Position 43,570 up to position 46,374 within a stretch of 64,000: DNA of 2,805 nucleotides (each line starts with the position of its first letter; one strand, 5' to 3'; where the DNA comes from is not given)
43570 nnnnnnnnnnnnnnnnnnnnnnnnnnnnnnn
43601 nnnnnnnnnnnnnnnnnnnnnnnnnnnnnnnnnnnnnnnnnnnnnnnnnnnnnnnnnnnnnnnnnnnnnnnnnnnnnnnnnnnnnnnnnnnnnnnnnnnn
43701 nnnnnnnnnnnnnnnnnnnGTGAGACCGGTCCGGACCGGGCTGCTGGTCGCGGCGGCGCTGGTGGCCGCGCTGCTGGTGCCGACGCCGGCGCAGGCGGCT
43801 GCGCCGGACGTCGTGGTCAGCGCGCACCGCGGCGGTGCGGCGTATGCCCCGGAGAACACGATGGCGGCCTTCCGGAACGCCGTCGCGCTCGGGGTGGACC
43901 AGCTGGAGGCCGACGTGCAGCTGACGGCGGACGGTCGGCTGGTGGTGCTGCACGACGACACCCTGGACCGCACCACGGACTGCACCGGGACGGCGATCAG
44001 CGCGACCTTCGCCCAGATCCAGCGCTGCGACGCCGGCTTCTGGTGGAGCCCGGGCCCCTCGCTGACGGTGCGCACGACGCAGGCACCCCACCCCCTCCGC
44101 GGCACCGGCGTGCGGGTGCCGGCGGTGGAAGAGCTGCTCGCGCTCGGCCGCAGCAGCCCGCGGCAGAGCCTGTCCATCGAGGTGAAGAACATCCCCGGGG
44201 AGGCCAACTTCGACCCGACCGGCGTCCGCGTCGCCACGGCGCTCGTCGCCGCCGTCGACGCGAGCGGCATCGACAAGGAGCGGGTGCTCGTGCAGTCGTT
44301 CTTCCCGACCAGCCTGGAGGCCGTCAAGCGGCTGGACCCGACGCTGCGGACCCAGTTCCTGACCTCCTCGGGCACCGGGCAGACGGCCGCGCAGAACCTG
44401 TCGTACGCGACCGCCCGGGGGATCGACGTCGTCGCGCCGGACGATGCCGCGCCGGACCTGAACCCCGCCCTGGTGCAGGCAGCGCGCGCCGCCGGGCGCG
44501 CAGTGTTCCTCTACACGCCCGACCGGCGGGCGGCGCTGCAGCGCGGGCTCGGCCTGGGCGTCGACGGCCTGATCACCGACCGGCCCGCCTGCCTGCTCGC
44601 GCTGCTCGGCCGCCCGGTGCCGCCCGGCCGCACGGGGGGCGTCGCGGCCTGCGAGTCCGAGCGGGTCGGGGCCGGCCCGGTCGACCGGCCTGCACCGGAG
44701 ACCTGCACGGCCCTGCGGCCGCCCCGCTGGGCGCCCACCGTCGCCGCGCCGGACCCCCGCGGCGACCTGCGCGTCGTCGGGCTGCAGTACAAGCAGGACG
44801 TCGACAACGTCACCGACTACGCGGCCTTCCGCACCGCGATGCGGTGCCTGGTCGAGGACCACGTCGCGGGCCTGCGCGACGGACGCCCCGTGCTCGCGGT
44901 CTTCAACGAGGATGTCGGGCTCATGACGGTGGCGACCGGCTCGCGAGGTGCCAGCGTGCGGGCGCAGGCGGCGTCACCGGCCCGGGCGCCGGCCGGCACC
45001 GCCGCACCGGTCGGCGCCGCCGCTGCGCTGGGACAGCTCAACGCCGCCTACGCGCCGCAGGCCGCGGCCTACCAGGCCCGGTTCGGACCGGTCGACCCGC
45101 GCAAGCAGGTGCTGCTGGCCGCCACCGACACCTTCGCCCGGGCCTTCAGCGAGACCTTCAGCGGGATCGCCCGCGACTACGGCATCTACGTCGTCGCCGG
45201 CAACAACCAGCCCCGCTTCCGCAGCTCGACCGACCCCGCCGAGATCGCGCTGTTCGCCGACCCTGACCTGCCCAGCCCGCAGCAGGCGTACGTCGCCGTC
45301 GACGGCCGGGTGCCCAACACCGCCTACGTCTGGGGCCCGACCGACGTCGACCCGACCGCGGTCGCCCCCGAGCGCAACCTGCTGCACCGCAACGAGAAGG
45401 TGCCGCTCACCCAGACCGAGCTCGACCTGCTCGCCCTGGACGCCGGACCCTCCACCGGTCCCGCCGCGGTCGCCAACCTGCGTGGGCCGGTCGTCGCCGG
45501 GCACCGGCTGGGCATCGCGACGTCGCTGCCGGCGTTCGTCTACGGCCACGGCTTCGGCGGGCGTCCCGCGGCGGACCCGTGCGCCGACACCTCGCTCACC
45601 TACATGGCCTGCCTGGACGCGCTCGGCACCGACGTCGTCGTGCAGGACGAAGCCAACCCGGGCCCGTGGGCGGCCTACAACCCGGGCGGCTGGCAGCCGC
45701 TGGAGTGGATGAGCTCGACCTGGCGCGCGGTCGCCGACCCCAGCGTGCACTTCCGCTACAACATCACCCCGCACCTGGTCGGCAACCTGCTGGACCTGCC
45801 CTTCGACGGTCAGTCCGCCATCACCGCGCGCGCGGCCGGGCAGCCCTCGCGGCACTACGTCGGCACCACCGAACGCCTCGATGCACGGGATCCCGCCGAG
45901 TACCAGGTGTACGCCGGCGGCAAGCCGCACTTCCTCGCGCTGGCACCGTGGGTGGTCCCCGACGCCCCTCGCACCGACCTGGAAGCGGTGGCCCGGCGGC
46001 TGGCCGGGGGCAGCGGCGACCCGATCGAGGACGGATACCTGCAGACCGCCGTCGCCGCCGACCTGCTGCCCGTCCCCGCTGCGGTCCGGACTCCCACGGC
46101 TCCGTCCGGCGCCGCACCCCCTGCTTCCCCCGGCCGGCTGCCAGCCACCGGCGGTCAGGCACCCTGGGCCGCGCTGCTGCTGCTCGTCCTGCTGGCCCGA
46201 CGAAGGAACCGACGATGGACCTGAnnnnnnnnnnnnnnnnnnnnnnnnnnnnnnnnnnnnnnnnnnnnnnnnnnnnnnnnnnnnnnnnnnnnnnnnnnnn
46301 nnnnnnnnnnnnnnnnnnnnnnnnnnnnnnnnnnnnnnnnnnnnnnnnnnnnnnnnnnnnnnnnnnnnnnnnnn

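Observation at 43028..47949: Translationally coupled three-gene module for surface-displayed proteins: CxC/LysM-like protein, LPATG-anchored GDPD fusion, LAATG-anchored Tat amine oxidase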

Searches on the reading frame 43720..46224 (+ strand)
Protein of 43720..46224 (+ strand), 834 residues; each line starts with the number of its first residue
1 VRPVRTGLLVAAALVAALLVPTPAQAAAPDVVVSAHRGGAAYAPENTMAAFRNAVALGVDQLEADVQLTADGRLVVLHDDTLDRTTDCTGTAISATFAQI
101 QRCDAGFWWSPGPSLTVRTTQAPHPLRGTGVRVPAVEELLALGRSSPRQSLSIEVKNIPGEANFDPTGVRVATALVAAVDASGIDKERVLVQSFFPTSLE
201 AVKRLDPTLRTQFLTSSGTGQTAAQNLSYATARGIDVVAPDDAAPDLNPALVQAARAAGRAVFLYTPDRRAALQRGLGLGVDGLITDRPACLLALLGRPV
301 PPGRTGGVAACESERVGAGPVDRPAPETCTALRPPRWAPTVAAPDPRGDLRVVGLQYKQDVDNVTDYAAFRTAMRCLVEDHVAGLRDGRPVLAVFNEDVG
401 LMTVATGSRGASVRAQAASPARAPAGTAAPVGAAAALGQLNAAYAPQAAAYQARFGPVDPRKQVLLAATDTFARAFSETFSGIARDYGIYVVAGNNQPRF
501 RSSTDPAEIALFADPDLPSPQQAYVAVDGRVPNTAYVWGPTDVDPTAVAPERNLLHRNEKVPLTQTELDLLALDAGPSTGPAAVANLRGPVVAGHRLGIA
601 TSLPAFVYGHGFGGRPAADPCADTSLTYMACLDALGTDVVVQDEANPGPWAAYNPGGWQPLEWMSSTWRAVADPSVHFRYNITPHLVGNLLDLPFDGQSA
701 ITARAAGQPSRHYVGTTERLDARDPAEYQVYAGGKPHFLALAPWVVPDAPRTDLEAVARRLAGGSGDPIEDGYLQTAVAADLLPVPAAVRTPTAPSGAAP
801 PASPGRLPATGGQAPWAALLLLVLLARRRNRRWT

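Call 7: search_protein_families(library=pfam, proteins=[window:43720-46221:+], max_evalue=1)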
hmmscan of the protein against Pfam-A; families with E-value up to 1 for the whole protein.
window:43720-46221:+ (834 aa): 3 families
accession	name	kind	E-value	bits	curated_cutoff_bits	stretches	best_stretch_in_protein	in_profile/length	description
PF03009.23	GDPD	-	4e-48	165.1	23.6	1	36-290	1-243/244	Glycerophosphoryl diester phosphodiesterase family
PF13653.12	GDPD_2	-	2.9e-07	31.2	27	1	262-289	2-29/30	Glycerophosphoryl diester phosphodiesterase family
PF11452.13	DUF3000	-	0.0027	17.6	25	1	43-85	27-68/175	Protein of unknown function (DUF3000)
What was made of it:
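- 43825..44589 (+): GDPD (glycerophosphodiester phosphodiesterase) domain, aa 36-290, with the HRGG...ENT...E-x-D...HD motifs. PF03009 4e-48, 165 bits against a cut-off of 23.6 (call 7).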

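Call 8: search_protein_families(library=ncbifam, proteins=[window:43720-46221:+], max_evalue=1)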
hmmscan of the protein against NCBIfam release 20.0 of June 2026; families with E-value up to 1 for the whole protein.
window:43720-46221:+ (834 aa): 6 families
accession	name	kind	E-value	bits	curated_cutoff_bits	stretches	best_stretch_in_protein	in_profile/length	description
NF006989.0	PRK09454.1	equivalog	4.4e-33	114.7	264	1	32-292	11-244/251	glycerophosphodiester phosphodiesterase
NF053857.1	LysphglycPlipDStph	equivalog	1.9e-21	76.7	450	1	32-202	47-202/305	lysophosphatidylglycerol phospholipase D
NF008354.0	PRK11143.1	equivalog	1.1e-15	57.5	254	1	11-89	11-89/359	glycerophosphodiester phosphodiesterase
NF041304.3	AvrBs2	equivalog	1.2e-06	26.8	1000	1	36-93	274-334/716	type III secretion system effector avirulence protein AvrBs2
NF052406.1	NOVBLXIJ_fam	equivalog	0.038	14.6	110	1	8-41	3-36/75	NOVBLXIJ family nitrogen cycling protein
TIGR03501.1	GlyGly_CTERM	domain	0.089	13.6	15.5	1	811-829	2-20/22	GlyGly-CTERM sorting domain-containing protein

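Call 9: find_encoding_contigs(protein=window:43720-46224:+, flank=10000, max_places=6)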
Protein window:43720-46224:+ (834 aa): no gene with exactly this product is on record in the collection.

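Call 10: find_homologous_proteins(query=window:43720-46221:+, max_evalue=0.00001)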
Query window:43720-46221:+ (834 aa): 175 proteins with E <= 0.00001 among 8000 candidates; the best 120 are listed.
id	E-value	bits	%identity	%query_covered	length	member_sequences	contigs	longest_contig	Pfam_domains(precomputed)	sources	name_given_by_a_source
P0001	0.0e+0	1846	100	100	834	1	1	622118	PF13653.13,PF03009.24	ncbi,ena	-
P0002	0.0e+0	1374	78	97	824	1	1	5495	PF03009.24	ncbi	-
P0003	0.0e+0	1348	75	97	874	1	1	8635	PF13653.13,PF03009.24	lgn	-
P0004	0.0e+0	1306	75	97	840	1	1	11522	PF03009.24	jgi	jgi:glycerophosphoryl diester phosphodiesterase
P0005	0.0e+0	1291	74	96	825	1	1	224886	PF13653.13,PF03009.24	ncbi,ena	-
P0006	0.0e+0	1264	72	94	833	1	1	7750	PF13653.13,PF03009.24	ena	-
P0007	0.0e+0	1263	73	94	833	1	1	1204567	PF03009.24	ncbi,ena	-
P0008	0.0e+0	1260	74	94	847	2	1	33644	PF03009.24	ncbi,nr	ncbi:MAG TPA: glycerophosphodiester phosphodiesterase family protein [Mycobacteriales bacterium]|nr:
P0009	0.0e+0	1249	74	94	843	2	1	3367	PF13653.13,PF03009.24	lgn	-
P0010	0.0e+0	1244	72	95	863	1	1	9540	PF13653.13,PF03009.24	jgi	jgi:glycerophosphoryl diester phosphodiesterase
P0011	0.0e+0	1230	71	94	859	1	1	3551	PF13653.13,PF03009.24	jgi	jgi:glycerophosphoryl diester phosphodiesterase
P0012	0.0e+0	1228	74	92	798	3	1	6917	PF03009.24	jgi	jgi:glycerophosphoryl diester phosphodiesterase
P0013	0.0e+0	1195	69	99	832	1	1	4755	PF03009.24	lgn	-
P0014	0.0e+0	1181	67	98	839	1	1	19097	PF03009.24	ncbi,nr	ncbi:MAG: Glycerophosphoryl diester phosphodiesterase [Frankiales bacterium]|nr:Glycerophosphoryl di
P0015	0.0e+0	1177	67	97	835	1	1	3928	PF03009.24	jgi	jgi:glycerophosphoryl diester phosphodiesterase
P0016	0.0e+0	1165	69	92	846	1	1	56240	PF03009.24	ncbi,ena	-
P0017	0.0e+0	1157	68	94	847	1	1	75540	PF03009.24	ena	-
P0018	0.0e+0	1130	69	89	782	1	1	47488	PF03009.24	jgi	jgi:glycerophosphoryl diester phosphodiesterase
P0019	0.0e+0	1107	66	94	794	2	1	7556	PF03009.24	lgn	-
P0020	0.0e+0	1022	63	94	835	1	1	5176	PF03009.24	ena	-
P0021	4.4e-296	1003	62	90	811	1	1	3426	PF13653.13,PF03009.24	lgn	-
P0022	5.0e-296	1002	62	93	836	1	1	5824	PF13653.13,PF03009.24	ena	-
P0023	9.4e-296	1002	62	91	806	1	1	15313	PF03009.24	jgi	jgi:glycerophosphoryl diester phosphodiesterase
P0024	2.1e-295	1000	61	94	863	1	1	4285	PF03009.24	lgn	-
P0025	4.6e-294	996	62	91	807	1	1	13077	PF03009.24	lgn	-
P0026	9.6e-294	995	61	91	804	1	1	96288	PF03009.24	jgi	jgi:glycerophosphoryl diester phosphodiesterase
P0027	3.3e-292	990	63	90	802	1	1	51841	PF03009.24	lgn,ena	-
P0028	3.9e-292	990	61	90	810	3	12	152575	PF03009.24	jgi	jgi:glycerophosphoryl diester phosphodiesterase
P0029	1.5e-291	988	60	97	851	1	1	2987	PF13653.13,PF03009.24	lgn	-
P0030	6.9e-289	979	60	91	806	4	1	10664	PF03009.24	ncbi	-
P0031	1.9e-287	974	60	91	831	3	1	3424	PF03009.24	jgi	jgi:glycerophosphoryl diester phosphodiesterase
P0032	1.7e-286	971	62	91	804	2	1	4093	PF03009.24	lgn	-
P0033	7.6e-285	965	60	91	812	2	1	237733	PF03009.24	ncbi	ncbi:MAG: glycerophosphodiester phosphodiesterase family protein [Sinimarinibacterium sp.]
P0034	8.5e-285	965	59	90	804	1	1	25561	PF03009.24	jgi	jgi:glycerophosphoryl diester phosphodiesterase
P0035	1.7e-284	964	60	90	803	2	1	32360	PF03009.24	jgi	-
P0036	2.6e-283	960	59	91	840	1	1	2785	PF03009.24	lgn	-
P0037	2.9e-283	960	61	90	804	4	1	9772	PF03009.24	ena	-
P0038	3.2e-282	957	59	91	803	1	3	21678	PF03009.24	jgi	jgi:glycerophosphoryl diester phosphodiesterase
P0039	1.0e-281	955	61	90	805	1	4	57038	PF03009.24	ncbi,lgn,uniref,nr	ncbi:Glycerophosphoryl diester phosphodiesterase [Fontimonas thermophila]|uniref:Glycerophosphoryl d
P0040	1.2e-281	955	59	93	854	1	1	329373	PF03009.24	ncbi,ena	-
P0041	8.7e-281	952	61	90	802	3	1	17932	PF03009.24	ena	-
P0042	1.2e-280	951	61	88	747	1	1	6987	PF13653.13,PF03009.24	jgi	jgi:glycerophosphoryl diester phosphodiesterase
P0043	3.9e-280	950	58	93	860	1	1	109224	PF03009.24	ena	-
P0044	9.5e-280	949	60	90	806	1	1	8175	PF03009.24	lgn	-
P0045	1.6e-279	948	60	90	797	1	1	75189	PF03009.24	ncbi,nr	ncbi:MAG TPA: glycerophosphodiester phosphodiesterase family protein [Solimonas sp.]|nr:glycerophosp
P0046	2.8e-278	944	60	90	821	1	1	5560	PF13653.13,PF03009.24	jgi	jgi:glycerophosphoryl diester phosphodiesterase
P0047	9.1e-278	942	59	90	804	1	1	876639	PF03009.24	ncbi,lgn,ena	-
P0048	3.3e-277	940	58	94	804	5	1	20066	PF03009.24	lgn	-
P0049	3.5e-277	940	59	92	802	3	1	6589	PF03009.24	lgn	-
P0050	8.2e-277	939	58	90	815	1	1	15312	PF03009.24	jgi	jgi:glycerophosphoryl diester phosphodiesterase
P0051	1.3e-276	938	59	91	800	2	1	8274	PF03009.24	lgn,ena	-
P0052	2.3e-276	937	59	90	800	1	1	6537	PF03009.24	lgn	-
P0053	4.2e-276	937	60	91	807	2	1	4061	PF03009.24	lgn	-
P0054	7.7e-275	932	58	91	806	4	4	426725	PF03009.24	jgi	jgi:glycerophosphoryl diester phosphodiesterase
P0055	1.4e-274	932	57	97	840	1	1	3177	PF03009.24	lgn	-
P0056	2.2e-274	931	57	93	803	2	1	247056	PF03009.24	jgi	jgi:glycerophosphoryl diester phosphodiesterase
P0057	2.6e-274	931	58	92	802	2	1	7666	PF03009.24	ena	-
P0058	2.0e-272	924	56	90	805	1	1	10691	PF03009.24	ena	-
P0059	4.8e-271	920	57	90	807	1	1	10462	PF03009.24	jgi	jgi:glycerophosphoryl diester phosphodiesterase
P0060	4.9e-271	920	59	91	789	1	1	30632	PF03009.24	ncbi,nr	ncbi:MAG TPA: glycerophosphodiester phosphodiesterase family protein [Candidatus Binatia bacterium]|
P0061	1.6e-270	918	57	90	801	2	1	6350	PF13653.13,PF03009.24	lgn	-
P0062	7.3e-270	916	59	90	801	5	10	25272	PF03009.24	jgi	jgi:glycerophosphoryl diester phosphodiesterase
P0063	2.7e-268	911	57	93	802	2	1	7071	PF03009.24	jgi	jgi:glycerophosphoryl diester phosphodiesterase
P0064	1.9e-267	908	57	90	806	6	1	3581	PF03009.24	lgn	-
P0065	3.7e-267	907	57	90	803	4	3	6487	PF03009.24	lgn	-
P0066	3.9e-266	904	58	90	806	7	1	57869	PF03009.24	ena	-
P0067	5.4e-264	896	57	90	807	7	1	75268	PF03009.24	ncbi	-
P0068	2.2e-263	894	57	98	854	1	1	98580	PF03009.24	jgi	jgi:glycerophosphoryl diester phosphodiesterase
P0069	9.0e-263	892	57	86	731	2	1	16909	PF03009.24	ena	-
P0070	1.2e-262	892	57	90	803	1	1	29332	PF03009.24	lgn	-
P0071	2.3e-262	891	60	88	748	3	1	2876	PF03009.24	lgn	-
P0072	2.8e-257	874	57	88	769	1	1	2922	PF03009.24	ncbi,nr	ncbi:MAG: hypothetical protein KY457_13630, partial [Actinobacteria bacterium]|nr:hypothetical prote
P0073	6.3e-256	870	55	90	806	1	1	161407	PF03009.24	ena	-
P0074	3.5e-248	844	55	88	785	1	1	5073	PF03009.24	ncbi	ncbi:MAG: hypothetical protein E6Q76_18065, partial [Rhizobium sp.]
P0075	1.1e-246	839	54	98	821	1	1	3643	PF03009.24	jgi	jgi:glycerophosphoryl diester phosphodiesterase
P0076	1.3e-242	826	75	34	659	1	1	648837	PF03009.24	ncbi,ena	-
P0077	3.5e-228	778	59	76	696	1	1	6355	PF03009.24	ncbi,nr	ncbi:MAG TPA: glycerophosphodiester phosphodiesterase family protein, partial [Solimonas sp.]|nr:gly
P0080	1.2e-216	740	59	74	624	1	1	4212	PF03009.24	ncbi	ncbi:MAG: glycerophosphodiester phosphodiesterase, partial [Gammaproteobacteria bacterium]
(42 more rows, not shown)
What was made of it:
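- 43720..46224 (+): p2: 834-aa exported two-domain enzyme. It carries a Sec signal, a GDPD domain, a Ser-variant CN-hydrolase-like domain and an LPATG sorting signal. A 100% identical protein, P0001, is in the public collection (call 10). Full-length homologues at 54-78% identity (call 10).
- At least one of them also carries a truncated copy of this gene (P0076, call 10).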

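Call 11: find_encoding_contigs(protein=P0001, flank=10000, max_places=3)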
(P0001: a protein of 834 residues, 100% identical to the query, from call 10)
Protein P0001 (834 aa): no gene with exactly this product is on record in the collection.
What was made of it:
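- Tried and rejected: An exact-sequence look-up of p2 and of P0001 for genomic context found nothing (calls 9, 11).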

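Call 12: find_encoding_contigs(protein=P0005, flank=10000, max_places=3)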
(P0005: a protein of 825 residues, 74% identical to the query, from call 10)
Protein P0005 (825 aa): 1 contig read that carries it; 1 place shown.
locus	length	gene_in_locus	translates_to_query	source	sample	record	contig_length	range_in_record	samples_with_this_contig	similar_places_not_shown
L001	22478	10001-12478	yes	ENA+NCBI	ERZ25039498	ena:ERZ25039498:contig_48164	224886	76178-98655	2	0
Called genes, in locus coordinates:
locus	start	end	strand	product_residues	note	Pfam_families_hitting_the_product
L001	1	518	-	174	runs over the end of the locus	-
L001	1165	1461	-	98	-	PF13834:DUF4193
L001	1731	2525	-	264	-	PF10503:Esterase_PHB (weak)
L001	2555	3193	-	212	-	PF00440:TetR_N, PF19344:TetR_C_32, PF21943:TetR_C_46 (weak)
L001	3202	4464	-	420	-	PF02771:Acyl-CoA_dh_N, PF02770:Acyl-CoA_dh_M, PF00441:Acyl-CoA_dh_1, PF08028:Acyl-CoA_dh_2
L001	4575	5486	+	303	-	PF00561:Abhydrolase_1, PF12146:Hydrolase_4, PF12697:Abhydrolase_6, PF00561:Abhydrolase_1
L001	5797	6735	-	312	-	-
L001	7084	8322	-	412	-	PF00483:NTP_transferase, PF12804:NTP_transf_3 (weak), PF24894:Hexapep_GlmU, PF25247:LbH_GLGC (faint)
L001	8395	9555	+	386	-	PF13439:Glyco_transf_4, PF13579:Glyco_trans_4_4, PF20706:GT4-conflict, PF00534:Glycos_transf_1, PF13524:Glyco_trans_1_2, PF13692:Glyco_trans_1_4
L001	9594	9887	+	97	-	-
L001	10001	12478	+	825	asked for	PF03009:GDPD, PF13653:GDPD_2 (faint)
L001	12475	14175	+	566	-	PF01266:DAO (weak), PF01593:Amino_oxidase, PF13450:NAD_binding_8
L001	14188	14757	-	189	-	PF00459:Inositol_P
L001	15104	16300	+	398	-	PF02771:Acyl-CoA_dh_N, PF02770:Acyl-CoA_dh_M, PF00441:Acyl-CoA_dh_1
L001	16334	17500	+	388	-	PF02771:Acyl-CoA_dh_N, PF00441:Acyl-CoA_dh_1, PF08028:Acyl-CoA_dh_2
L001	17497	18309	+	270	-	PF00106:adh_short, PF08659:KR (weak), PF13561:adh_short_C2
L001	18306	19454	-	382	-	PF01070:FMN_dh, PF05690:ThiG (weak)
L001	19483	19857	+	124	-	PF07045:DUF1330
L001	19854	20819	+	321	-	PF08240:ADH_N, PF00107:ADH_zinc_N, PF13602:ADH_zinc_N_2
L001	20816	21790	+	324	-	PF01734:Patatin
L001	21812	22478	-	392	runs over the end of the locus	PF01464:SLT, PF13406:SLT_2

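Call 13: find_encoding_contigs(protein=P0007, flank=10000, max_places=3)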
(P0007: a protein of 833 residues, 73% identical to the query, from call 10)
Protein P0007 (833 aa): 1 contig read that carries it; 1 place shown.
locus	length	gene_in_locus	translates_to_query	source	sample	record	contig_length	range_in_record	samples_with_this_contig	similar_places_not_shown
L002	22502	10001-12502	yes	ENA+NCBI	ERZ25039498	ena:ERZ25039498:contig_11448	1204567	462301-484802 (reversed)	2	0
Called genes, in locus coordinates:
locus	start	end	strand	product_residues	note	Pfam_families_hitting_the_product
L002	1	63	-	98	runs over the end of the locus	PF13834:DUF4193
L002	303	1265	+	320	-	PF00296:Bac_luciferase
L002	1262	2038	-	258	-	-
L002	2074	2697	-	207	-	PF00440:TetR_N, PF19344:TetR_C_32, PF21943:TetR_C_46 (weak)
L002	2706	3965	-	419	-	PF02771:Acyl-CoA_dh_N, PF02770:Acyl-CoA_dh_M, PF00441:Acyl-CoA_dh_1, PF08028:Acyl-CoA_dh_2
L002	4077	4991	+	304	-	PF00561:Abhydrolase_1, PF12146:Hydrolase_4, PF12697:Abhydrolase_6, PF00561:Abhydrolase_1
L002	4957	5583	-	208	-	PF11303:DUF3105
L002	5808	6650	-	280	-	-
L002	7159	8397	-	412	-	PF00483:NTP_transferase, PF12804:NTP_transf_3 (weak), PF24894:Hexapep_GlmU, PF25247:LbH_GLGC (faint)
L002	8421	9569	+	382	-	PF13439:Glyco_transf_4, PF13579:Glyco_trans_4_4, PF20706:GT4-conflict, PF00534:Glycos_transf_1, PF13692:Glyco_trans_1_4, PF13524:Glyco_trans_1_2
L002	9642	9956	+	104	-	-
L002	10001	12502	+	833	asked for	PF03009:GDPD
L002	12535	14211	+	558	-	PF01266:DAO (weak), PF01593:Amino_oxidase, PF07992:Pyr_redox_2 (faint), PF13450:NAD_binding_8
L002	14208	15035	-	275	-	PF00459:Inositol_P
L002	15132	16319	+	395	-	PF02771:Acyl-CoA_dh_N, PF02770:Acyl-CoA_dh_M, PF00441:Acyl-CoA_dh_1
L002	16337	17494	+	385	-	PF02771:Acyl-CoA_dh_N, PF00441:Acyl-CoA_dh_1, PF08028:Acyl-CoA_dh_2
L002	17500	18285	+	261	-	PF00106:adh_short, PF13561:adh_short_C2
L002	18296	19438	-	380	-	PF01070:FMN_dh, PF05690:ThiG (faint)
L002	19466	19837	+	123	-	PF07045:DUF1330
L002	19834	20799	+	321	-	PF08240:ADH_N (weak), PF00107:ADH_zinc_N, PF13602:ADH_zinc_N_2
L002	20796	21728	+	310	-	PF01734:Patatin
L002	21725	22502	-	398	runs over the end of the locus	PF01464:SLT, PF13406:SLT_2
